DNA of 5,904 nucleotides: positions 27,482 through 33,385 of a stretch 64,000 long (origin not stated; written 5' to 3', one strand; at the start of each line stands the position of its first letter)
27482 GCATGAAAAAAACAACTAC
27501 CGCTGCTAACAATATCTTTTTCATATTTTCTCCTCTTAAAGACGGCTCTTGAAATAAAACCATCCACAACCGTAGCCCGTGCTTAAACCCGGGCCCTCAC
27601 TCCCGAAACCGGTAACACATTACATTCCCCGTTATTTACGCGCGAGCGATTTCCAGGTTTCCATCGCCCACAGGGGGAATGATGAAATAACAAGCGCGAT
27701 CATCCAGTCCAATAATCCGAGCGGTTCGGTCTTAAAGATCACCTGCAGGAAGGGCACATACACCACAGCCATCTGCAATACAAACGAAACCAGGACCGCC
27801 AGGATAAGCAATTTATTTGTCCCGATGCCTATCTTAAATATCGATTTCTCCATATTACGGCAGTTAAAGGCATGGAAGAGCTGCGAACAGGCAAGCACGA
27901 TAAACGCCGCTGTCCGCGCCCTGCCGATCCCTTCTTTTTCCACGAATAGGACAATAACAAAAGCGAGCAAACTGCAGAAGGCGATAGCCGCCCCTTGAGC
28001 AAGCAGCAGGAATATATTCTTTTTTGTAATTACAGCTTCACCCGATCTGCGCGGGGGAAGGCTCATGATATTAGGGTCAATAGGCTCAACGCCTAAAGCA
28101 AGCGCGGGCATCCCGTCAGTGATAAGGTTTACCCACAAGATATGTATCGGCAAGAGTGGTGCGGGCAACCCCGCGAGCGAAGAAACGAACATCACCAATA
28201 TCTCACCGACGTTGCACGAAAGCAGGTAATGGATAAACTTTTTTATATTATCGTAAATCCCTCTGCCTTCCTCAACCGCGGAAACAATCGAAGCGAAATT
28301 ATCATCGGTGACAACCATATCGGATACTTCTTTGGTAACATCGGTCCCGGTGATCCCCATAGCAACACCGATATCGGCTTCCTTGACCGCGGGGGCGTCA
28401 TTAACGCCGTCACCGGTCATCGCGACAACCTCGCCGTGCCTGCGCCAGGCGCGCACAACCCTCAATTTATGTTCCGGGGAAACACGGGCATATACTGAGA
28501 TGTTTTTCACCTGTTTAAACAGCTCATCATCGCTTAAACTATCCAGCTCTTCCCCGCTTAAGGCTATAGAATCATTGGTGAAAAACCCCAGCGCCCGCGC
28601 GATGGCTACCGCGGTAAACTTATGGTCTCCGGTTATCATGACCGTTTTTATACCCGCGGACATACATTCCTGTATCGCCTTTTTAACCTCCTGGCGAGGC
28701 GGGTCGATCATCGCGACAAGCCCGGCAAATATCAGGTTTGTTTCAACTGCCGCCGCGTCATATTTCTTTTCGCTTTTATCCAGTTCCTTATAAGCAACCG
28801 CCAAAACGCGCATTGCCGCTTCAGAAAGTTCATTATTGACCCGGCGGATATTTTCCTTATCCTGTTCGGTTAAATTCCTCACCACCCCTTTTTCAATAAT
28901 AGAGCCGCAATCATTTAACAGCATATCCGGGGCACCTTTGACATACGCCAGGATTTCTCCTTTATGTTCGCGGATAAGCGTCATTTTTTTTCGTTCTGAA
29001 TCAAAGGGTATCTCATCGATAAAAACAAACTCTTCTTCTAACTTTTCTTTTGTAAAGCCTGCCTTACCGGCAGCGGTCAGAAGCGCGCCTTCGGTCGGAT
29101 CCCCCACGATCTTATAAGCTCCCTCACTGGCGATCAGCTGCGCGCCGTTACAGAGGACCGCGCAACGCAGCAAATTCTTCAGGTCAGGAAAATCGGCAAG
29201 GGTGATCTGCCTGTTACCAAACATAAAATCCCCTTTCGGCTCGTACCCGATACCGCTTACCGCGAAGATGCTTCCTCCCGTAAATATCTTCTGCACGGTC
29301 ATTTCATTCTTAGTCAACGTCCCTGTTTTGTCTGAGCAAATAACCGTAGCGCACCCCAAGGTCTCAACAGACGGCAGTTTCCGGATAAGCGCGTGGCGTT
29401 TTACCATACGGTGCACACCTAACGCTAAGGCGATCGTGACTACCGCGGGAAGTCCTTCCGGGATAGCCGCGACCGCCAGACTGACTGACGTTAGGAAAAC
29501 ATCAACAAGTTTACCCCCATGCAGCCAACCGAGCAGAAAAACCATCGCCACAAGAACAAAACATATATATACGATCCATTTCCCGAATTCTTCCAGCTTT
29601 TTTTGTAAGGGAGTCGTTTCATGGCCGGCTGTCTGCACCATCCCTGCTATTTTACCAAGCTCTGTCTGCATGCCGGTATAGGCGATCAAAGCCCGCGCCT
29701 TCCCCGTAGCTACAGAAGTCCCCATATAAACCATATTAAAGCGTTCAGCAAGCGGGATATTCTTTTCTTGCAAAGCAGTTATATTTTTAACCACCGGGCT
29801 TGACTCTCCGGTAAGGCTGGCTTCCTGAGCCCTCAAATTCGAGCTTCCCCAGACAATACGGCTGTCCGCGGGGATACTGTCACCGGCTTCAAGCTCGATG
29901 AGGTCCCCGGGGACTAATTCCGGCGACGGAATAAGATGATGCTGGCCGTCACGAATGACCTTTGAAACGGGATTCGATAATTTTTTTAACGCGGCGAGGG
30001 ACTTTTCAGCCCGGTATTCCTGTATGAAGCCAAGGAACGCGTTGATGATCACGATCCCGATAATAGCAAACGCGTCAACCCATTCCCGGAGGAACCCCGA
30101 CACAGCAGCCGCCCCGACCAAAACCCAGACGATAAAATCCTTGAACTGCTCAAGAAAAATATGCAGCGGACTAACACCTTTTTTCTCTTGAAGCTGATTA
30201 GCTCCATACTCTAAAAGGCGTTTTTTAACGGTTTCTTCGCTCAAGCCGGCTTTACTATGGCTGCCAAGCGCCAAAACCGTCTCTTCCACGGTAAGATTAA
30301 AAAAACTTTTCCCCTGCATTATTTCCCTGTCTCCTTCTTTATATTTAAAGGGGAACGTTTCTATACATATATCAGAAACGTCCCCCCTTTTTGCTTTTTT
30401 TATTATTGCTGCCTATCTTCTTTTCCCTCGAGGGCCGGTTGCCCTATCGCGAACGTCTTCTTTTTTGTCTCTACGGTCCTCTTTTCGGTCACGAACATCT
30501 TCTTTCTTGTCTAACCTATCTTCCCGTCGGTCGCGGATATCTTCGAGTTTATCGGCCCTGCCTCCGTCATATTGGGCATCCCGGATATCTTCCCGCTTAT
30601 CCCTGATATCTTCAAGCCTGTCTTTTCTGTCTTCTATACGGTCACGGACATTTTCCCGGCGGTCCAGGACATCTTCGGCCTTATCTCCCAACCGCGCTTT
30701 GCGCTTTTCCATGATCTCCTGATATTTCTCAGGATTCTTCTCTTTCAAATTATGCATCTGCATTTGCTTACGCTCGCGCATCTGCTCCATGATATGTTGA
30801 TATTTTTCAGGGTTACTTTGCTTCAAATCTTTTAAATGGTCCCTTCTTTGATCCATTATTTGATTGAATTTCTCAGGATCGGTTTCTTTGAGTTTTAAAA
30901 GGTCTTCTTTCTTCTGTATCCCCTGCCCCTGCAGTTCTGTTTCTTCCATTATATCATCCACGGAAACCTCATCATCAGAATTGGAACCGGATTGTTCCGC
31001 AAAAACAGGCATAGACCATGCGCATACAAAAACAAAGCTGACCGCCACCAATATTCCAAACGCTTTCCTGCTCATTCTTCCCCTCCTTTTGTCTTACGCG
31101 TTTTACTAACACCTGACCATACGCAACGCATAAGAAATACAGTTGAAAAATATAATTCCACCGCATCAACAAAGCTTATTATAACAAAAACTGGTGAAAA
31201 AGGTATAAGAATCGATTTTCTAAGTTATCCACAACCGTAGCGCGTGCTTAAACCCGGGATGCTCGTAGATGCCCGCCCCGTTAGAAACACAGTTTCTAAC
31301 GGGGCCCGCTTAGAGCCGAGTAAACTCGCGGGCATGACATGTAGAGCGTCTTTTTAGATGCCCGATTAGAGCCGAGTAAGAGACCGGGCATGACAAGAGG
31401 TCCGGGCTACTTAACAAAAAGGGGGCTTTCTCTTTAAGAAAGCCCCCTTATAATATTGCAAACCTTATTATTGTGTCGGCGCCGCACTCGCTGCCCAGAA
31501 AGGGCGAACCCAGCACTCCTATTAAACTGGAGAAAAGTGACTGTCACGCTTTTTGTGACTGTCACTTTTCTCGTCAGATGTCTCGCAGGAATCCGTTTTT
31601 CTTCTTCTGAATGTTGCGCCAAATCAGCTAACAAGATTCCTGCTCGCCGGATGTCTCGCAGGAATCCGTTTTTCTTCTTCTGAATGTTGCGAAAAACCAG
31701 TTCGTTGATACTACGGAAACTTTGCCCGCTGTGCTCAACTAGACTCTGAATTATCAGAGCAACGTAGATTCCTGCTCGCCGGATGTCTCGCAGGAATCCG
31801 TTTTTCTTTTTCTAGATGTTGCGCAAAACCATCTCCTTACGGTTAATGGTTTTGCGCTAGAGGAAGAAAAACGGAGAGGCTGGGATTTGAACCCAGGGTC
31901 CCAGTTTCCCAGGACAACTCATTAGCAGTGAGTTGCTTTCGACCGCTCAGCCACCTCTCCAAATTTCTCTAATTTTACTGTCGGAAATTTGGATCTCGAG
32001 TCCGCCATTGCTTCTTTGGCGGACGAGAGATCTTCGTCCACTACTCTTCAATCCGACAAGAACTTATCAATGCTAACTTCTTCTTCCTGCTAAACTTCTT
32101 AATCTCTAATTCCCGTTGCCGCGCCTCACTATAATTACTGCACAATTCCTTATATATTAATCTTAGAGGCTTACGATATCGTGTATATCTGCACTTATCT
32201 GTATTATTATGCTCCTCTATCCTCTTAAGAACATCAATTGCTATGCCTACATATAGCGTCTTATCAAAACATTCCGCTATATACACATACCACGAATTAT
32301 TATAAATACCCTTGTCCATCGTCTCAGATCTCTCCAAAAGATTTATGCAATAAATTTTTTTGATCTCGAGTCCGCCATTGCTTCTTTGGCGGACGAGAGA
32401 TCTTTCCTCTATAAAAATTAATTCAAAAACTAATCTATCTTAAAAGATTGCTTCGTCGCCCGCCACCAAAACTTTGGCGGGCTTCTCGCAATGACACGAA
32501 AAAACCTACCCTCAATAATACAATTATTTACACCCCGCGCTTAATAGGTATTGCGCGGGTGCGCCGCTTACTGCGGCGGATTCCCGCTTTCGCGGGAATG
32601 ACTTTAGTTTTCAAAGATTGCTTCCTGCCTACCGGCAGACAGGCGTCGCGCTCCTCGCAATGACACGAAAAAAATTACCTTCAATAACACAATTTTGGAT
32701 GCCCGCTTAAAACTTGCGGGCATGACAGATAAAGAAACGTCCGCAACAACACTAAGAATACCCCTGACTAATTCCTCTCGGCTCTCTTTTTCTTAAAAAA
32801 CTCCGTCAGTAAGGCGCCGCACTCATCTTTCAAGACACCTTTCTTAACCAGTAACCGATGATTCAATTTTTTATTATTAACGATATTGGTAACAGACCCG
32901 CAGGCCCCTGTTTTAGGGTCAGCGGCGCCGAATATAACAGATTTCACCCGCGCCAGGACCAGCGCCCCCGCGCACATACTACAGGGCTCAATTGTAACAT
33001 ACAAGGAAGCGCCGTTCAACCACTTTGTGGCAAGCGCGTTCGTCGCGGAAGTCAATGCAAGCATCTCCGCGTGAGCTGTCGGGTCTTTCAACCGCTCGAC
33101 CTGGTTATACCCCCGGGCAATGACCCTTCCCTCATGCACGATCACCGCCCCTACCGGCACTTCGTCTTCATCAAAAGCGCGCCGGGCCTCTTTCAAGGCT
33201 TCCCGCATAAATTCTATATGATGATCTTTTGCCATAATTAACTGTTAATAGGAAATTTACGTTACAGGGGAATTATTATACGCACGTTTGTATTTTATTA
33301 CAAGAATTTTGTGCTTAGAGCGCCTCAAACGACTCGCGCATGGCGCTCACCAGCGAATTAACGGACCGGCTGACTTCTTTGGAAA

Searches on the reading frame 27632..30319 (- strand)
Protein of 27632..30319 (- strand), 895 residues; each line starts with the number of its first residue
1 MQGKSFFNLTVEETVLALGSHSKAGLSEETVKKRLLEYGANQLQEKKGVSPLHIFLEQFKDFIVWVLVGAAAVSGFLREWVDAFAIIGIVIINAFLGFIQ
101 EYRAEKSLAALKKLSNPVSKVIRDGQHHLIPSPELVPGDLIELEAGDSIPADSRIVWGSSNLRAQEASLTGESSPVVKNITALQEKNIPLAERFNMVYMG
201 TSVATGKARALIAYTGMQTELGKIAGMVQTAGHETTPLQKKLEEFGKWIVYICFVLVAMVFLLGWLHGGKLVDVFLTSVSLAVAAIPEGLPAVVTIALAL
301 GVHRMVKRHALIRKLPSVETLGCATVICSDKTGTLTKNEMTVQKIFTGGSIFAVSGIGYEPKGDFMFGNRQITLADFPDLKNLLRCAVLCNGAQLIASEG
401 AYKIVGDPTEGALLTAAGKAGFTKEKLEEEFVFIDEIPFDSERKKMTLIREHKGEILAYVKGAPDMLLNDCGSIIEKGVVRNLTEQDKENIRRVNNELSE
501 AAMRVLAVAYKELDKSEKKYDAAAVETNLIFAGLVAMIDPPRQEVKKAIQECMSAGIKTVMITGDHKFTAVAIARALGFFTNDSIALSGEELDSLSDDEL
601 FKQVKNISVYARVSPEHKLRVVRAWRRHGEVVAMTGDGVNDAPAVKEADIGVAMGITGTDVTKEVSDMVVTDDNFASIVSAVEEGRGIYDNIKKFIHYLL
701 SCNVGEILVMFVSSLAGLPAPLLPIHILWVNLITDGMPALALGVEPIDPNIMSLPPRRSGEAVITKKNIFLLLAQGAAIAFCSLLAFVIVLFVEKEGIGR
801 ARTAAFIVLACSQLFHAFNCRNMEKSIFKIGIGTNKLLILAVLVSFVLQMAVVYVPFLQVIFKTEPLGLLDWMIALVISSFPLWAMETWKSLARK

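Call 47: search_protein_families(library=pfam, proteins=[window:27632-30319:-], max_evalue=0.00001)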
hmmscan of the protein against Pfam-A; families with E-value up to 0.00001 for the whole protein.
window:27632-30319:- (895 aa): 5 families
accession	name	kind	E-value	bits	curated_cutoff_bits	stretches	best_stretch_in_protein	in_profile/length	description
PF00689.26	Cation_ATPase_C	-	4.3e-56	189.9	27.3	1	719-891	1-174/175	Cation transporting ATPase, C-terminus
PF00122.25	E1-E2_ATPase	-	3.9e-52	176.8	28.1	1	114-308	2-181/181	E1-E2 ATPase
PF00690.31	Cation_ATPase_N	-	3.2e-20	72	20.4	1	8-74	3-69/69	Cation transporter/ATPase, N-terminus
PF13246.12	Cation_ATPase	-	4.4e-20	71.9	21.7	1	388-474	1-91/91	Cation transport ATPase (P-type)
PF00702.32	Hydrolase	-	6.1e-19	69.6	26.4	1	326-649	3-191/191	haloacid dehalogenase-like hydrolase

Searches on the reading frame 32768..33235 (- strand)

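Call 6: search_protein_families(library=pfam, proteins=[window:32768-33235:-], max_evalue=0.001)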
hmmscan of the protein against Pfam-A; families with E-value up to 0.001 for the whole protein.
window:32768-33235:- (155 aa): 3 families
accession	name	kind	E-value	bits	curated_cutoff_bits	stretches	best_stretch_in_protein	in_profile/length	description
PF14437.12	MafB19-deam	-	5.2e-43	146.8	27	1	6-151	3-142/142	MafB19-like deaminase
PF00383.29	dCMP_cyt_deam_1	-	2e-31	108.4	25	1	5-103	3-101/102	Cytidine and deoxycytidylate deaminase zinc-binding region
PF14439.12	Bd3614-deam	-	1.2e-07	32.2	38.5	1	27-104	10-90/113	Bd3614-like deaminase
